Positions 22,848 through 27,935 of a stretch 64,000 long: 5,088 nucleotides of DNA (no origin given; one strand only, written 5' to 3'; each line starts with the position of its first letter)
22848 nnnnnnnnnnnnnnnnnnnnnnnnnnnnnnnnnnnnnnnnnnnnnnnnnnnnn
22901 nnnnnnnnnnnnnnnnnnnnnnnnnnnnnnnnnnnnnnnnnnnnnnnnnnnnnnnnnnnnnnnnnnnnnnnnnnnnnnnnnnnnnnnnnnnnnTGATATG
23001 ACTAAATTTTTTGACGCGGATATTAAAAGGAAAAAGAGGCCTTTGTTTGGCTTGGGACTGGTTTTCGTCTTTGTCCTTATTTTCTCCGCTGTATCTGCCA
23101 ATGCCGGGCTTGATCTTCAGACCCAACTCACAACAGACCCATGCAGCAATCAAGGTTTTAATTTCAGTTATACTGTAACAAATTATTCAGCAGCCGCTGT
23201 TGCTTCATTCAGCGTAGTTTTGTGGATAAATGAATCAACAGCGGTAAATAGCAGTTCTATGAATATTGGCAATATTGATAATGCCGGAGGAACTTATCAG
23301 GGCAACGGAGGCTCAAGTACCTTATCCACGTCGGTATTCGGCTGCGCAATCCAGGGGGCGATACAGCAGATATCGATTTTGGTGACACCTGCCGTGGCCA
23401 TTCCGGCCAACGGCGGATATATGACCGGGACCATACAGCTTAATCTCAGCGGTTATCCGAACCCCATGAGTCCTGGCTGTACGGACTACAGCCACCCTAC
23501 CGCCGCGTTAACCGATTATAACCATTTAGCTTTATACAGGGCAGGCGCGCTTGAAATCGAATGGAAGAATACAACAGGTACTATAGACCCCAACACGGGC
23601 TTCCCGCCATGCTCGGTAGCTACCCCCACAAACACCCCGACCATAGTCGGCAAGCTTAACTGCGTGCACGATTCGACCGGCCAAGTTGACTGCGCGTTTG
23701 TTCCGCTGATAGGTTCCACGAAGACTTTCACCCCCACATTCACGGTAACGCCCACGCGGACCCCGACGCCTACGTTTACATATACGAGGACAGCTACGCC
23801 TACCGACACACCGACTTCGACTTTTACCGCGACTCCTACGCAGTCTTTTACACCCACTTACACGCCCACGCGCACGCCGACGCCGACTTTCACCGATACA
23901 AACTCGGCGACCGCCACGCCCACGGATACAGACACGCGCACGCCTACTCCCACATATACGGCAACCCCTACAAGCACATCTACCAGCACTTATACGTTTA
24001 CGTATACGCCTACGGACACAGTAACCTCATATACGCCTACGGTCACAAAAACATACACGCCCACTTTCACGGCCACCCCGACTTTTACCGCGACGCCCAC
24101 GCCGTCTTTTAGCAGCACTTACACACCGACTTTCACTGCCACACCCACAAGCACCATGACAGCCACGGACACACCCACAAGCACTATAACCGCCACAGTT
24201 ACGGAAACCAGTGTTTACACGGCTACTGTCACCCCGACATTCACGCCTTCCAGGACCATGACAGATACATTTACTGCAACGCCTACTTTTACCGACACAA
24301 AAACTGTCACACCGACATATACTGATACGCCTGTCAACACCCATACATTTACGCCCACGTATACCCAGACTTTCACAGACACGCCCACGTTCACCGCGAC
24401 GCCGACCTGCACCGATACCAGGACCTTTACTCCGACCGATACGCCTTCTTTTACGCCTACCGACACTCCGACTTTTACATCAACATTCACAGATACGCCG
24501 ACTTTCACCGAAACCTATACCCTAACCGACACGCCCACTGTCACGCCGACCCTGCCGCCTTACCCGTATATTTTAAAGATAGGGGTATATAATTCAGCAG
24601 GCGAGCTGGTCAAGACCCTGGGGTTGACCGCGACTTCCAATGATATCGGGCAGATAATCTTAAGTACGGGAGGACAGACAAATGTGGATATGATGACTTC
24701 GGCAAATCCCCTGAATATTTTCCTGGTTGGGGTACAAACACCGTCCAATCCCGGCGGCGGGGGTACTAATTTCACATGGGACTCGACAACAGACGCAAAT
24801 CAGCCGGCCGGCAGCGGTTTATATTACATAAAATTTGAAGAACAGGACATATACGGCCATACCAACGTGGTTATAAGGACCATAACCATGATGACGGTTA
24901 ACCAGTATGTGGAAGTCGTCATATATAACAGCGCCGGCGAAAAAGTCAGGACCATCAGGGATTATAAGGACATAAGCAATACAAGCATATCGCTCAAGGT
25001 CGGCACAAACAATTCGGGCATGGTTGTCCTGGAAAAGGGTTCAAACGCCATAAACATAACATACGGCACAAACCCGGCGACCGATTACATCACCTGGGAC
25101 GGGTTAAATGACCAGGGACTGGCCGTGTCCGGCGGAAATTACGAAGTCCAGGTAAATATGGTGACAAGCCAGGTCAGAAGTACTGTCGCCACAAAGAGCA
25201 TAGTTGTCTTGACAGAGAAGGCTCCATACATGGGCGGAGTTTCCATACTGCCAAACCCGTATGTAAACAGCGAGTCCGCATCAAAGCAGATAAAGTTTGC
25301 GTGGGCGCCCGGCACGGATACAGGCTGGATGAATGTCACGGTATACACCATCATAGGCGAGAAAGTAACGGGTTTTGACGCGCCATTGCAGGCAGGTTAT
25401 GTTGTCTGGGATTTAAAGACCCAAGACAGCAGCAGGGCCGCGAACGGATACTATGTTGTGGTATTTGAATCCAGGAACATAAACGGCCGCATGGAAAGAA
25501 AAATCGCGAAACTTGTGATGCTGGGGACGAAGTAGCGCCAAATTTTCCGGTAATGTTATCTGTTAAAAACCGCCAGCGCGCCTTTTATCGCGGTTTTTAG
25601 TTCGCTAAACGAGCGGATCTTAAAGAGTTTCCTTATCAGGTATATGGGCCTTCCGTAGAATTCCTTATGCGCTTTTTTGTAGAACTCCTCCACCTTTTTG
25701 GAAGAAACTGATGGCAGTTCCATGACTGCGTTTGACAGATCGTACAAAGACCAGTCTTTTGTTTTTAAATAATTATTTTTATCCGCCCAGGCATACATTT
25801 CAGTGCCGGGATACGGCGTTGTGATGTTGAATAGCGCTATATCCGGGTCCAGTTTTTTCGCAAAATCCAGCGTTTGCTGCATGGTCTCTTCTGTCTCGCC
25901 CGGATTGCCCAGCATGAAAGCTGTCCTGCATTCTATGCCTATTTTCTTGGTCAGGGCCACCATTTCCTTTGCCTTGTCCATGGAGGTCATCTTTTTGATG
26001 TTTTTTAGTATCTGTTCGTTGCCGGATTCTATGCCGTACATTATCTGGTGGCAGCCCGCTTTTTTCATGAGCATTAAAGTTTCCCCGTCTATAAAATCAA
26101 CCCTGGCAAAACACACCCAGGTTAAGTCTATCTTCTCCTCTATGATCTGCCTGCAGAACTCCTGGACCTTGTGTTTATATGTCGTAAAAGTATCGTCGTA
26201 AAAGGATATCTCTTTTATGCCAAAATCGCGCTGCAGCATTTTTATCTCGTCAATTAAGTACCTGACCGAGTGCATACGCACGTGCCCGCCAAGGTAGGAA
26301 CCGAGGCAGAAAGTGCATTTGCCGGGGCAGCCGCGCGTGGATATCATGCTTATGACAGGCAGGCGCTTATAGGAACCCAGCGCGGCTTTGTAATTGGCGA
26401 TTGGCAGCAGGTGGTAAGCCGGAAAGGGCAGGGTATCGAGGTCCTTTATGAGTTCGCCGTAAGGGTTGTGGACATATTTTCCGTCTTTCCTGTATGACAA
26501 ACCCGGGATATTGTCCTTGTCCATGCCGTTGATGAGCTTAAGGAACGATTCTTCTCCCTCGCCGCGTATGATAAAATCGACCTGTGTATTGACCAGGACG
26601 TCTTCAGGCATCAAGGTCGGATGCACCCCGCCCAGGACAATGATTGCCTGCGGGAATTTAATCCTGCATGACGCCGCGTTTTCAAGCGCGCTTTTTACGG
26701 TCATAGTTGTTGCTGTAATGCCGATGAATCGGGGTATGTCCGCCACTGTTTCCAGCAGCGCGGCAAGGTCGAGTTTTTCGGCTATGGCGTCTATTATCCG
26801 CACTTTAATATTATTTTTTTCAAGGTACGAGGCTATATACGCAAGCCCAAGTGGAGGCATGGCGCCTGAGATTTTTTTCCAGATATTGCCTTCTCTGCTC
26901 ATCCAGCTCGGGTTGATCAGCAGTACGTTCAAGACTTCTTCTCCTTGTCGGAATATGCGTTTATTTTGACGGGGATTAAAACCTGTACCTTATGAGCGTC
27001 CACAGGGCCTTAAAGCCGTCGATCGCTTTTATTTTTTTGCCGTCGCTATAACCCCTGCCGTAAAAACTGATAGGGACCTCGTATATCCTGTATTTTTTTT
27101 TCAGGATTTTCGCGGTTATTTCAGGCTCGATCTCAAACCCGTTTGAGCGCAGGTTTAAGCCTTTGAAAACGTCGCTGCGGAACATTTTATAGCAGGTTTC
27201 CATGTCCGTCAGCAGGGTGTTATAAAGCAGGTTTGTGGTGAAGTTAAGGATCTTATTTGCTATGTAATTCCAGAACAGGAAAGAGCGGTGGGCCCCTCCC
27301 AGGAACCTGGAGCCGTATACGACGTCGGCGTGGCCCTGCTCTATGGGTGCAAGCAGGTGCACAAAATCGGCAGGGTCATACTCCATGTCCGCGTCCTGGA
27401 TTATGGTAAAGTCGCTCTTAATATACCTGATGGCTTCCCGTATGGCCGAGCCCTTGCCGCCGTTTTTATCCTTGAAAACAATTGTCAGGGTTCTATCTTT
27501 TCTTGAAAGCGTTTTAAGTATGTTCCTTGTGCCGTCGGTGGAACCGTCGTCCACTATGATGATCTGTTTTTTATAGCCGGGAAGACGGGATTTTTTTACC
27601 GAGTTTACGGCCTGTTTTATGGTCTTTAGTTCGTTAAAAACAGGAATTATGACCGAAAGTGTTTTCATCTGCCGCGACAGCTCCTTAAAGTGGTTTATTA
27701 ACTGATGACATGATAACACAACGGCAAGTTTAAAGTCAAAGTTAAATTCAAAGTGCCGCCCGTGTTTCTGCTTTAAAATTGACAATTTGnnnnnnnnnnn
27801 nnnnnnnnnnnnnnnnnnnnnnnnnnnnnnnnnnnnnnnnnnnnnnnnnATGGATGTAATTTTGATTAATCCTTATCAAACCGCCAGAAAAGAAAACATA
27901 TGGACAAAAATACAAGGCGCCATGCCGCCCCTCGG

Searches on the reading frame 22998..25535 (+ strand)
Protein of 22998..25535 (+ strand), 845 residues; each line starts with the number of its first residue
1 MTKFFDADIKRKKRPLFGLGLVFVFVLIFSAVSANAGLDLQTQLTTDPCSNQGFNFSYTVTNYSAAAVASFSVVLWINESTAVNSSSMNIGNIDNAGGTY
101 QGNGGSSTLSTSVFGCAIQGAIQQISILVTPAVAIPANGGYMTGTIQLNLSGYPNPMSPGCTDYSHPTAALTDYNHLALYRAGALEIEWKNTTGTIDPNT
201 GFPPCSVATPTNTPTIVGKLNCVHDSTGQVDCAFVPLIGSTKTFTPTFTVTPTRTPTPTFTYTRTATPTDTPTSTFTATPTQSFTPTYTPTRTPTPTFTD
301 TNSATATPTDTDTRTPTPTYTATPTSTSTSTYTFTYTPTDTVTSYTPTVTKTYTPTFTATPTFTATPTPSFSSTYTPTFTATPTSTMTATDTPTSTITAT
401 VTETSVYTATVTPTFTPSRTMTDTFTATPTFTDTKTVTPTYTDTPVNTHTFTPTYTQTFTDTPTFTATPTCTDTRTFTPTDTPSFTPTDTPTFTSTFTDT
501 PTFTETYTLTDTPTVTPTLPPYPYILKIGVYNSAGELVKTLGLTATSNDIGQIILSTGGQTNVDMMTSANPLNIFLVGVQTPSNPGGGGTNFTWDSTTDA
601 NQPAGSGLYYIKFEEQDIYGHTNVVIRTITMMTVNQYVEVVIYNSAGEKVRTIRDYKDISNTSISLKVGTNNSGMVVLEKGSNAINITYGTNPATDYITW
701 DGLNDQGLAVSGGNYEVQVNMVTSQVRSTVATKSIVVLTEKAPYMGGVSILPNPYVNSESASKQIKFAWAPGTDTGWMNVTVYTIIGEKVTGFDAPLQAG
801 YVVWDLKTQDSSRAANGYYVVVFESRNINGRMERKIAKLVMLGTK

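Call 9: search_protein_families(library=pfam, proteins=[window:22998-25535:+], max_evalue=0.01)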
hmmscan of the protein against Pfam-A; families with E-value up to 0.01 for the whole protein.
window:22998-25535:+ (845 aa): 1 family
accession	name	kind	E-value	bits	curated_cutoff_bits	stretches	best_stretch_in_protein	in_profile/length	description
PF13860.13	FlgD_ig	-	9.4e-12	45.2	27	1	687-722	40-76/79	FlgD Ig-like domain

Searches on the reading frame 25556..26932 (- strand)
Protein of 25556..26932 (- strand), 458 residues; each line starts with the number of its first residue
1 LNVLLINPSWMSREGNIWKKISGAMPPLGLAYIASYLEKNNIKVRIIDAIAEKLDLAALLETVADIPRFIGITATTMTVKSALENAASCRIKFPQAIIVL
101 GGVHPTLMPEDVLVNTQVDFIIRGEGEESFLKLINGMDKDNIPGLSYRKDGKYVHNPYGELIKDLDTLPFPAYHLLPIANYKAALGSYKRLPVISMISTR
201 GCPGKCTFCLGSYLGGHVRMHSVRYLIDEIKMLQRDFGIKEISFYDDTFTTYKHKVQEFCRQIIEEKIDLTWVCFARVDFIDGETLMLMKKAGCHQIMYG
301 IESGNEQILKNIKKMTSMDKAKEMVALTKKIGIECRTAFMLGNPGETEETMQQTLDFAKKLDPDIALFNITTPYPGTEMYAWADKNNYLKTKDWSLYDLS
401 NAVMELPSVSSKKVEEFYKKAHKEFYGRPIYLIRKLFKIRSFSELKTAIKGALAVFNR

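Call 29: search_protein_families(library=pfam, proteins=[window:25556-26932:-], max_evalue=0.01)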
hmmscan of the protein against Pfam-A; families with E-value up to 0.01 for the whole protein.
window:25556-26932:- (458 aa): 2 families
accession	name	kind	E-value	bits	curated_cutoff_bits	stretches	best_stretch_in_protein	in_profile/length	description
PF04055.27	Radical_SAM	-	8.3e-27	94.8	29.5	1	196-358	1-166/166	Radical SAM superfamily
PF02310.24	B12-binding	-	1.6e-21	76.8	32.1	1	20-132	7-119/121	B12 binding domain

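Call 66: search_protein_families(library=ncbifam, proteins=[window:25556-26932:-], max_evalue=0.00001)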
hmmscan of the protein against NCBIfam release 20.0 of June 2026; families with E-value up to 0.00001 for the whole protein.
window:25556-26932:- (458 aa): 32 families (the best 25 are shown)
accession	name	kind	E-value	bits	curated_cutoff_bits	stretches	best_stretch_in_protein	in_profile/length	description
TIGR03471.1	HpnJ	equivalog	2.7e-81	273.8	577.6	1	27-448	34-456/472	hopanoid biosynthesis associated radical SAM protein HpnJ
TIGR02026.1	BchE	equivalog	7.4e-70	236.2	481.35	1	3-443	2-444/497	magnesium-protoporphyrin IX monomethyl ester anaerobic oxidative cyclase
NF050148.1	rSAM_ApyD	equivalog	3.8e-52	177.6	750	1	26-382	24-392/645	RiPP biosynthesis radical SAM protein ApyD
NF038361.1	rSAM_Sden_1168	equivalog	1.1e-49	169.4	575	1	3-431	65-520/560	Sden_1168 family B12-binding radical SAM P-methyltransferase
TIGR04479.1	bcpD_PhpK_rSAM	subfamily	2.1e-48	164.9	600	1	24-388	69-434/504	PhpK family radical SAM P-methyltransferase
TIGR04072.2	rSAM_ladder_B12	equivalog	1.5e-41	142.5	360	1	27-393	18-382/443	lipid biosynthesis B12-binding/radical SAM protein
TIGR04014.1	B12_SAM_MJ_0865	equivalog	1.1e-36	126.6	360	1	81-381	55-356/434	methyl-coenzyme M reductase glutamine C-methyltransferase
TIGR04367.1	HpnR_B12_rSAM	equivalog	6e-36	124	650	1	1-419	1-403/490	hopanoid C-3 methylase HpnR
TIGR04385.1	B12_rSAM_cofa1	equivalog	4.5e-31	108.5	450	1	27-360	20-363/438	B12 lower ligand biosynthesis radical SAM protein BzaD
NF033070.1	rSAM_AprD4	equivalog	1.1e-29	103.6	500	1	158-416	163-422/456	AprD4 family radical SAM diol-dehydratase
TIGR04295.1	B12_rSAM_oligo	hypoth_equivalog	6.1e-27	94.4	400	1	4-319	3-319/422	TIGR04295 family B12-binding domain-containing radical SAM protein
TIGR03975.1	rSAM_ocin_1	subfamily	3.6e-26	91.8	281.85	1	59-361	121-430/606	RiPP maturation radical SAM C-methyltransferase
NF040542.1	rSAM_RCCLKC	equivalog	1.6e-25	90.1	450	1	25-360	11-349/423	arsinothricin biosynthesis radical SAM protein ArsL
TIGR04013.1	B12_SAM_MJ_1487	hypoth_equivalog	3.4e-24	85.4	251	1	73-379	50-353/382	TIGR04013 family B12-binding domain/radical SAM domain-containing protein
NF040546.1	rSAM_CUAEP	equivalog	6.5e-24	84.5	500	1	26-360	12-340/468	CUAEP/CCAEP-tail radical SAM (seleno)protein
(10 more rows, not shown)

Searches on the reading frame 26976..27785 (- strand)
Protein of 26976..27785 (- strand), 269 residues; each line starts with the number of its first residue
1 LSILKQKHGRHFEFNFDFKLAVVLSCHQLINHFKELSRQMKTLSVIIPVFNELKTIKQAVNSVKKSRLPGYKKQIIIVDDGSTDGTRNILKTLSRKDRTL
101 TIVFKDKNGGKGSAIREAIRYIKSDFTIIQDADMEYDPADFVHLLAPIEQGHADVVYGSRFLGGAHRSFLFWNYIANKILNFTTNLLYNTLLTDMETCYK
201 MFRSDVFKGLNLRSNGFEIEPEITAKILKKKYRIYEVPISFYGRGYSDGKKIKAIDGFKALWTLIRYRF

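Call 29: search_protein_families(library=pfam, proteins=[window:26976-27785:-], max_evalue=0.01)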
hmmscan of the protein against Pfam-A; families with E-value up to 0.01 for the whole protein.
window:26976-27785:- (269 aa): 5 families
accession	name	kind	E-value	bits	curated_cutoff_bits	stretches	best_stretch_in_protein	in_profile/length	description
PF00535.33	Glycos_transf_2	-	2.2e-36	125.8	23.3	1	44-208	1-165/168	Glycosyl transferase family 2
PF13641.12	Glyco_tranf_2_3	-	1.5e-07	32.1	27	1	43-163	3-126/230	Glycosyltransferase like family 2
PF10111.15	Glyco_tranf_2_2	-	0.00034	20.6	27.3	1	44-138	1-96/276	Glycosyltransferase like family 2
PF13704.12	Glyco_tranf_2_4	-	0.0065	17.4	27.5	0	73-133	20-81/98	Glycosyl transferase family 2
PF13506.12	Glyco_transf_21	-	0.0081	16.1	21.7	0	113-193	20-97/174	Glycosyl transferase family 21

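Call 66: search_protein_families(library=ncbifam, proteins=[window:26976-27785:-], max_evalue=0.00001)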
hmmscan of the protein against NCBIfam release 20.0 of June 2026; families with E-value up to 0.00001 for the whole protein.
window:26976-27785:- (269 aa): 17 families
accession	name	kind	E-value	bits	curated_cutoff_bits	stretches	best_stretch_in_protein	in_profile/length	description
TIGR04182.1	glyco_TIGR04182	equivalog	1.8e-42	145.7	325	1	44-266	3-216/293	S-layer glycoprotein N-glycosyltransferase AglJ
TIGR03937.1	PgaC_IcaA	equivalog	1.3e-18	67.1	422.3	1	36-149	40-151/407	poly-beta-1,6-N-acetyl-D-glucosamine synthase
NF058614.1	PPMAGASynPpgS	equivalog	2.1e-18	66.6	370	1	45-261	4-216/226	polyprenyl-phospho-N-acetylgalactosaminyl synthase PpgS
NF047683.1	TeichurnBiosyTuaG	equivalog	6.1e-16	58.8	400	1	38-139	3-102/252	teichuronic acid biosynthesis protein TuaG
NF041391.1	DPhHxTase_Halo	equivalog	3.9e-14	52.1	375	1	50-244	4-186/213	dolichyl-phosphate hexose transferase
NF047588.1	GlcsyltransPgfSStrep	equivalog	4.6e-14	52.3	500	1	43-201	3-158/308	glycosyltransferase PgfS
NF007986.1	PRK10714.1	equivalog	7.6e-14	51.4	529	1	38-209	3-171/316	undecaprenyl-phosphate 4-deoxy-4-formamido-L-arabinose transferase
NF041875.1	EPS_EpsD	equivalog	8.3e-14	51.7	370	1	43-159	1-115/325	exopolysaccharide biosynthesis glycosyltransferase EpsD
NF007482.0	PRK10073.1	equivalog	1.1e-12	47.7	423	1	39-156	4-118/334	glycosyltransferase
NF050050.1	ProtGlycPglI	equivalog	4.6e-11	42.7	500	1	41-156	2-116/306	GalNAc(5)-diNAcBac-PP-undecaprenol beta-1,3-glucosyltransferase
TIGR03111.1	glyc2_xrt_Gpos1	hypoth_equivalog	5.8e-11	41.8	363.95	1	32-138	40-146/439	TIGR03111 family XrtG-associated glycosyltransferase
NF010496.0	PRK13915.1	equivalog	9.2e-11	41.4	262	1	38-148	28-142/307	glucosyl-3-phosphoglycerate synthase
TIGR03469.1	HpnB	hypoth_equivalog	2.3e-10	40.1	379.25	1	38-156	41-168/386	hopene-associated glycosyltransferase HpnB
TIGR04283.1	glyco_like_mftF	equivalog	8.7e-10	38.5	182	1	43-149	1-97/221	TIGR04283 family arsenosugar biosynthesis glycosyltransferase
TIGR03965.1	mycofact_glyco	equivalog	5.5e-09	35.4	280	1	29-150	62-181/467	mycofactocin biosynthesis glycosyltransferase MftF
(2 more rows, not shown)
